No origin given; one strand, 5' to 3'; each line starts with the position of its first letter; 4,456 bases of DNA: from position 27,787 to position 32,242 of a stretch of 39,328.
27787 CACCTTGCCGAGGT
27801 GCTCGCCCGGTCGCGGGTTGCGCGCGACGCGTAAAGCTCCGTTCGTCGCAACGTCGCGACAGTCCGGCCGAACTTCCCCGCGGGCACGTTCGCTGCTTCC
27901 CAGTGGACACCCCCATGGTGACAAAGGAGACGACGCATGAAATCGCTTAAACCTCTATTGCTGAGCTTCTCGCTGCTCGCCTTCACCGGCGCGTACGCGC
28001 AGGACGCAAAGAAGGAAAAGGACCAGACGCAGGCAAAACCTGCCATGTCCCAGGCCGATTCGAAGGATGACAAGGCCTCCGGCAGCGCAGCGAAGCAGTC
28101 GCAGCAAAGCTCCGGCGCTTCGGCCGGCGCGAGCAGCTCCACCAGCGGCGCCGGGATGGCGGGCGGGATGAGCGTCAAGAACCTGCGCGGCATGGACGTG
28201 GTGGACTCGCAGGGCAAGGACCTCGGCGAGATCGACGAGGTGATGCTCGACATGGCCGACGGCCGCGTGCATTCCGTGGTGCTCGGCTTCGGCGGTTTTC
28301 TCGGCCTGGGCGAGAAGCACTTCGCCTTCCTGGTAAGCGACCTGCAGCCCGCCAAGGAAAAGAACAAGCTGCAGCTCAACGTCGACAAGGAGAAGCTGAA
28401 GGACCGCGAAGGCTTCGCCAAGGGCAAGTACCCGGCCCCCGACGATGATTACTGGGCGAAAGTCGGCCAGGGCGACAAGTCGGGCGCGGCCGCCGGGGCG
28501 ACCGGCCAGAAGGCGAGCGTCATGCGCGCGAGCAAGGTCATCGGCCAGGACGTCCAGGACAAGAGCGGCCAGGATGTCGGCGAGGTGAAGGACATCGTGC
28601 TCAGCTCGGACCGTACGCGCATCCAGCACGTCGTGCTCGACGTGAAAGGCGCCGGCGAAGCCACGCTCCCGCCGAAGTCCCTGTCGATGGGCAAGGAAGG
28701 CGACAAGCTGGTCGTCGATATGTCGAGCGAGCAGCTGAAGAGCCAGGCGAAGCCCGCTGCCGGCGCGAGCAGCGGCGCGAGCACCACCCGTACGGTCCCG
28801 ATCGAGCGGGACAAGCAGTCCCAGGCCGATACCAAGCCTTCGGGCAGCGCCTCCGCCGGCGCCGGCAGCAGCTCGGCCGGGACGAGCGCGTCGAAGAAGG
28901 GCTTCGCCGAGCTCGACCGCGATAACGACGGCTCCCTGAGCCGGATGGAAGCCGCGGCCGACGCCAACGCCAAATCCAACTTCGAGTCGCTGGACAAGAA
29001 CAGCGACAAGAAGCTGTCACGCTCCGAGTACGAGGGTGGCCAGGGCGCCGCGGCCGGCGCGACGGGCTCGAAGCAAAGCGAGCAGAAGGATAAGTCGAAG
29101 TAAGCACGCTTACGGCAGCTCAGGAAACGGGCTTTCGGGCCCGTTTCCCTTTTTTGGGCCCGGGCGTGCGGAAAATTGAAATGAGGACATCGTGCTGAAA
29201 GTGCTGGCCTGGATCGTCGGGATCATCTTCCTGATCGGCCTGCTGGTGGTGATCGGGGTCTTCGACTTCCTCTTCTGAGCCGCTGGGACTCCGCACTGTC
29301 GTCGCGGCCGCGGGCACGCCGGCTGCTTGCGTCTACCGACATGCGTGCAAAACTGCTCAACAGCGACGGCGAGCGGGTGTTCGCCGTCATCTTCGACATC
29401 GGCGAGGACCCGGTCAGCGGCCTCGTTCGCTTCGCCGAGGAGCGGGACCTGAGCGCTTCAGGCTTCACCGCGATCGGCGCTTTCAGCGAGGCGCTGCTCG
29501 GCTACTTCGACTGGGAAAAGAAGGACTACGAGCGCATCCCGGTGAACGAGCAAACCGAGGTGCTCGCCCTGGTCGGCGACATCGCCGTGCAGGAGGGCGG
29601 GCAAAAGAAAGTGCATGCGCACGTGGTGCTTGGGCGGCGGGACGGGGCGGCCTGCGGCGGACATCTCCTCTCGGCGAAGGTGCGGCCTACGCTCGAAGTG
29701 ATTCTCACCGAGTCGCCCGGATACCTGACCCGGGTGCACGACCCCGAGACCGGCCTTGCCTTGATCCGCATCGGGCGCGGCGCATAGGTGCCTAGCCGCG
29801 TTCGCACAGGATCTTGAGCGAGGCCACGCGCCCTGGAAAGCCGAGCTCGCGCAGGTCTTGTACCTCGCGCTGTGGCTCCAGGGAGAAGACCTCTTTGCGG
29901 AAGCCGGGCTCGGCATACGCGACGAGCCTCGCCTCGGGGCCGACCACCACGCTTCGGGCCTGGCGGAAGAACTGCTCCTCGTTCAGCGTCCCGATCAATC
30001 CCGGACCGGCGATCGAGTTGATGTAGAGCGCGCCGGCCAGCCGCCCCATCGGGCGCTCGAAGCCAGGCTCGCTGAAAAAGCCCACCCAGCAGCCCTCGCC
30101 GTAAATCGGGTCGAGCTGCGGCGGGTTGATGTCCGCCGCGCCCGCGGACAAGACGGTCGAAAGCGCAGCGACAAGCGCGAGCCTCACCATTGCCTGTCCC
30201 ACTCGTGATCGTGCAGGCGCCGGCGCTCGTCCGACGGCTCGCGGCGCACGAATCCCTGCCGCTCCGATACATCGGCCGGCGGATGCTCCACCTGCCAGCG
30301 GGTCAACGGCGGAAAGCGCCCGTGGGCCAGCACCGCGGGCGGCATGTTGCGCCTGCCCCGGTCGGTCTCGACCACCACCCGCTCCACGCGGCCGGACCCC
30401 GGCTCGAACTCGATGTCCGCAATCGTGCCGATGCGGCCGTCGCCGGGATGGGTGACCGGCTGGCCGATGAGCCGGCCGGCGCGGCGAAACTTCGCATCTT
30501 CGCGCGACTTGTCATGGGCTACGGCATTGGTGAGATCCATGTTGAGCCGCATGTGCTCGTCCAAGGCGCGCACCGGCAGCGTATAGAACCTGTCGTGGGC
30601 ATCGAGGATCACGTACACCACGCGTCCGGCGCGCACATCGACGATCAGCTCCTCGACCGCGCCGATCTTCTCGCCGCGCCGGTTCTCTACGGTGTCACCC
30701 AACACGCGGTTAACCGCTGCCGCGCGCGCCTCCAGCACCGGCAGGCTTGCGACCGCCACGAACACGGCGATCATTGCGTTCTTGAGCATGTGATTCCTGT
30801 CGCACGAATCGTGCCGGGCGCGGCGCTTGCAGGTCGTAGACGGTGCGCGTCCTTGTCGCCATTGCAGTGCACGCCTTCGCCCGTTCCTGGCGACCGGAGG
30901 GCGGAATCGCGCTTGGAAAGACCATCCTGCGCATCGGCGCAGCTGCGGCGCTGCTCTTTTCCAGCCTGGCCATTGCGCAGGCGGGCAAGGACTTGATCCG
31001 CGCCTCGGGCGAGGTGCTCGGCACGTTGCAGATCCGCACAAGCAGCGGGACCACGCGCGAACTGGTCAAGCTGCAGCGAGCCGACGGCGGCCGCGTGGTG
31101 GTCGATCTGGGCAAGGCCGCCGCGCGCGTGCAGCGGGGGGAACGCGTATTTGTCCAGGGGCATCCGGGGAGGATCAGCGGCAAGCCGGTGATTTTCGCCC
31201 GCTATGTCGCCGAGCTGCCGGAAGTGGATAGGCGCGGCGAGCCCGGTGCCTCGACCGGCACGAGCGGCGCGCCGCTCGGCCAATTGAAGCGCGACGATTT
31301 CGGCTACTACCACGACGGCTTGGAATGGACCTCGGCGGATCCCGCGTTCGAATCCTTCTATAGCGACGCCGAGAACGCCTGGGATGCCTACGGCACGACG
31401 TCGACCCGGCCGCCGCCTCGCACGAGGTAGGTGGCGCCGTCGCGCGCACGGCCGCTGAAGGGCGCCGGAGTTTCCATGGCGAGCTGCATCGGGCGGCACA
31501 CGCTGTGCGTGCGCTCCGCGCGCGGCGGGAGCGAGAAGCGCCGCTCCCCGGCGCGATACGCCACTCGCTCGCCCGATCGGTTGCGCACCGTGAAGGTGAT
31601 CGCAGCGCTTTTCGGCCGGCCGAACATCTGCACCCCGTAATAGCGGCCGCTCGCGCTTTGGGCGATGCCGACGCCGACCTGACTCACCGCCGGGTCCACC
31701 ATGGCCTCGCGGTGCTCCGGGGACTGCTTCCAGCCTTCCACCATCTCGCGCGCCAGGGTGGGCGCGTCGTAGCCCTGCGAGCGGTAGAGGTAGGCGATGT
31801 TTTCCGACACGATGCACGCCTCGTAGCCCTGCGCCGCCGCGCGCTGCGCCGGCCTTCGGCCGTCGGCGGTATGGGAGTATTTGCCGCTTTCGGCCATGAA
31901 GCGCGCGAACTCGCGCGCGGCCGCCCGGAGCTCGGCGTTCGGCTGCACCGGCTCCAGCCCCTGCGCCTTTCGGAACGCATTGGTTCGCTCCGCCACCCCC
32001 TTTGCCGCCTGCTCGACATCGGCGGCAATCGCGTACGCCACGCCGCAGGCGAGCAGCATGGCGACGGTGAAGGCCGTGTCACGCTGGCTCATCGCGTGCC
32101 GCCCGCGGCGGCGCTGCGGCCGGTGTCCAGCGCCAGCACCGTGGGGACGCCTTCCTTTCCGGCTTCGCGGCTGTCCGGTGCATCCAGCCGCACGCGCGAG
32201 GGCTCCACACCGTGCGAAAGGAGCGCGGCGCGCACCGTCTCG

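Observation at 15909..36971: Thirteen -24/-12 (sigma-54-type) promoters wire the PRC-barrel, EF-hand, crystallin and DegQ genes into one regulon, with no activator in the window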

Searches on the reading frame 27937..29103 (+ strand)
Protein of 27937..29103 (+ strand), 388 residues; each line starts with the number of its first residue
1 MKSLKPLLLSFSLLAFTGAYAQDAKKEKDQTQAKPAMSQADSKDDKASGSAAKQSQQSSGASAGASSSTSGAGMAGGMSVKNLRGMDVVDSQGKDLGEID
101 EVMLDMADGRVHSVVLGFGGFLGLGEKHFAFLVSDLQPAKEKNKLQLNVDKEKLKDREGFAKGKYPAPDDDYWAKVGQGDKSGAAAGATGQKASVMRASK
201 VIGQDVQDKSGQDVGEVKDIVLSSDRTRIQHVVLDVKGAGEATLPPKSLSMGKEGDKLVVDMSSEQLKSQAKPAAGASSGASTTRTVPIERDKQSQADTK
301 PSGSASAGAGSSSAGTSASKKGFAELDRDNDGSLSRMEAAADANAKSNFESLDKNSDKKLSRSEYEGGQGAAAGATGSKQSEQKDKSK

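Call 10: search_protein_families(library=pfam, proteins=[window:27937-29103:+], max_evalue=0.01)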
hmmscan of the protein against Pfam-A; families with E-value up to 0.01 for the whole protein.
window:27937-29103:+ (388 aa): 4 families
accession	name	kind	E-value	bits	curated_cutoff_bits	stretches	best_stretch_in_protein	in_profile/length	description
PF05239.21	PRC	-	1.2e-23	83.3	21.2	2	78-151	4-75/78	PRC-barrel domain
PF13405.12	EF-hand_6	-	0.00019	21.3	25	0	321-338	4-21/30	EF-hand domain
PF00036.39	EF-hand_1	-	0.00053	19.8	25.4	0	321-338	4-21/29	EF hand domain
PF13499.12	EF-hand_7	-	0.004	17.9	30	0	323-366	8-63/67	EF-hand domain pair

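Call 12: find_encoding_contigs(protein=window:27937-29103:+, flank=3000, max_places=6)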
Protein window:27937-29103:+ (388 aa): no gene with exactly this product is on record in the collection.

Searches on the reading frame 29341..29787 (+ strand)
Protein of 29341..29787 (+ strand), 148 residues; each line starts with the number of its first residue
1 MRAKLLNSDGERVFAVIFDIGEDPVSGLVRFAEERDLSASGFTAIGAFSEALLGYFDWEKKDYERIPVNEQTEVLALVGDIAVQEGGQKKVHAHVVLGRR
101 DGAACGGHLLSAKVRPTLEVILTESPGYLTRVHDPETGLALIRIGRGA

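Call 10: search_protein_families(library=pfam, proteins=[window:29341-29787:+], max_evalue=0.01)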
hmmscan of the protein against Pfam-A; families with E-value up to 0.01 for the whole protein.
window:29341-29787:+ (148 aa): 1 family
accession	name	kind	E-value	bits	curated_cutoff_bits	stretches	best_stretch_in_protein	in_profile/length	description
PF03479.20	PCC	-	1.5e-26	93.4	25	1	12-126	1-116/117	Plants and Prokaryotes Conserved (PCC) domain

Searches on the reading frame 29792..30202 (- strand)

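Call 10: search_protein_families(library=pfam, proteins=[window:29792-30202:-], max_evalue=0.01)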
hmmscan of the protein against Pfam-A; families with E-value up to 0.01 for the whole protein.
window:29792-30202:- (136 aa): 1 family
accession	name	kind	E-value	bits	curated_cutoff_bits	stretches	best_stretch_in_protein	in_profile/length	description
PF00030.24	Crystall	-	0.004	17.7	25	0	73-130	24-80/82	Beta/Gamma crystallin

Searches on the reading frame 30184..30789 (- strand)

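Call 10: search_protein_families(library=pfam, proteins=[window:30184-30789:-], max_evalue=0.01)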
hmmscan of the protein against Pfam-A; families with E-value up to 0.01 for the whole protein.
window:30184-30789:- (201 aa): 1 family
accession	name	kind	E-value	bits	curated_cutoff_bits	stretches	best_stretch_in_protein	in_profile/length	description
PF05239.21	PRC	-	2.8e-14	53.3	21.2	2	26-74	6-58/78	PRC-barrel domain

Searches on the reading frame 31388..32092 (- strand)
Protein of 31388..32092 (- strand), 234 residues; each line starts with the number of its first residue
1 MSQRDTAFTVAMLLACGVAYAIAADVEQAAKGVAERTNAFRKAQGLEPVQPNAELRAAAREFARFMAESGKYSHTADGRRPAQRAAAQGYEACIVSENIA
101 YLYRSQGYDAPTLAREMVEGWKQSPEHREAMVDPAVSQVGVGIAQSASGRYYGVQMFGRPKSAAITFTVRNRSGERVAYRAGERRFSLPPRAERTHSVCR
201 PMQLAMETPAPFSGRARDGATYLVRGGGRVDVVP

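Call 10: search_protein_families(library=pfam, proteins=[window:31388-32092:-], max_evalue=0.01)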
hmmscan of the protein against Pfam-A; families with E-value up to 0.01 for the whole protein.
window:31388-32092:- (234 aa): 1 family
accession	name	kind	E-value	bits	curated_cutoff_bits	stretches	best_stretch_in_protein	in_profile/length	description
PF00188.32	CAP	-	4.9e-21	76.2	21.1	1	35-157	2-117/117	Cysteine-rich secretory protein family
